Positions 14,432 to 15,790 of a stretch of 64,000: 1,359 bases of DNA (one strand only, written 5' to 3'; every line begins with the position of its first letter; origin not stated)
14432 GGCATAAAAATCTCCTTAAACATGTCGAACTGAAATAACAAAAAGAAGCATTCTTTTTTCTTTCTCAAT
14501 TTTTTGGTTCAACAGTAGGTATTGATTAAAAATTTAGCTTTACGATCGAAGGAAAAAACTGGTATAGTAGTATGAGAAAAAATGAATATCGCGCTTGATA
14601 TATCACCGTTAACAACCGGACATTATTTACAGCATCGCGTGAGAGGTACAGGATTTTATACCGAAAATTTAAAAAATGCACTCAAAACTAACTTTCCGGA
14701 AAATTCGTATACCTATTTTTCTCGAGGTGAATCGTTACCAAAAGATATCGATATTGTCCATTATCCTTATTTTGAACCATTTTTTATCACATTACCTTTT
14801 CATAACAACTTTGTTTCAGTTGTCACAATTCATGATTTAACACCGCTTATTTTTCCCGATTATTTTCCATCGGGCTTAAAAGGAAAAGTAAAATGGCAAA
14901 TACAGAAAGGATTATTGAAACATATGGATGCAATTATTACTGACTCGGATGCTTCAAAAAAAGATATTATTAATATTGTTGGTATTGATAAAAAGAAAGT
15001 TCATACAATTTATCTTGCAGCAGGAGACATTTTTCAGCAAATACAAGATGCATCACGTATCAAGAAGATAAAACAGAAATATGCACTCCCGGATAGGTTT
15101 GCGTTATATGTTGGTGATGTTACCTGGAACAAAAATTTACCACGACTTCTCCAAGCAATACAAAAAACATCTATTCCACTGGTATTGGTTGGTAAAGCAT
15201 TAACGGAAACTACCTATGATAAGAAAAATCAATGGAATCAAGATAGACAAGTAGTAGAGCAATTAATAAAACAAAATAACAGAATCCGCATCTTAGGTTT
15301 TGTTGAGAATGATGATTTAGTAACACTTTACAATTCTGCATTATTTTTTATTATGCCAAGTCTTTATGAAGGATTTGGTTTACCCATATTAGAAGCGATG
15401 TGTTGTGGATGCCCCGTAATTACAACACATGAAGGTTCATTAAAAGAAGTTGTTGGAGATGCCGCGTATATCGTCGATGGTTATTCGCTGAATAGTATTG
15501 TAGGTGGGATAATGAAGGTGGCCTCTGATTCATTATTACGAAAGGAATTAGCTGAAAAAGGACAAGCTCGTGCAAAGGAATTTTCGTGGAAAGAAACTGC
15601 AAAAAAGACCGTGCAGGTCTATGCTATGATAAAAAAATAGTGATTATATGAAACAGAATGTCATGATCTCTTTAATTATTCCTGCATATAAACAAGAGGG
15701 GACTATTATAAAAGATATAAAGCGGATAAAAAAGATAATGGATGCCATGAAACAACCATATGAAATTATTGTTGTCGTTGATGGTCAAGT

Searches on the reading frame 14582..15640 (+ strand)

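Call 85: search_protein_families(library=pfam, proteins=[window:14582-15640:+], max_evalue=0.001)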
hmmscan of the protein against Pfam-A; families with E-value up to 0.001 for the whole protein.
window:14582-15640:+ (352 aa): 6 families
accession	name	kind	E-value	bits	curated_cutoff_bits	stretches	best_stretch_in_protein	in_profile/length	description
PF00534.26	Glycos_transf_1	-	5.4e-30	104.6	26.4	1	162-329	4-171/172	Glycosyl transferases group 1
PF13692.12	Glyco_trans_1_4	-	3e-22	79.8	27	1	174-313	4-139/142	Glycosyl transferases group 1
PF13439.12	Glyco_transf_4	-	6.8e-10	39.7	28.5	1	55-144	72-163/170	Glycosyltransferase Family 4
PF13524.12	Glyco_trans_1_2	-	3e-09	37.4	25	1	188-342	4-141/144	Glycosyl transferase-like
PF20706.3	GT4-conflict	-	3.2e-08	33.4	26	1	219-293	246-322/385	Family 4 Glycosyltransferase in conflict systems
PF13579.12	Glyco_trans_4_4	-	0.00051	20.9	29.7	1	57-144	73-156/158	Glycosyl transferase 4-like domain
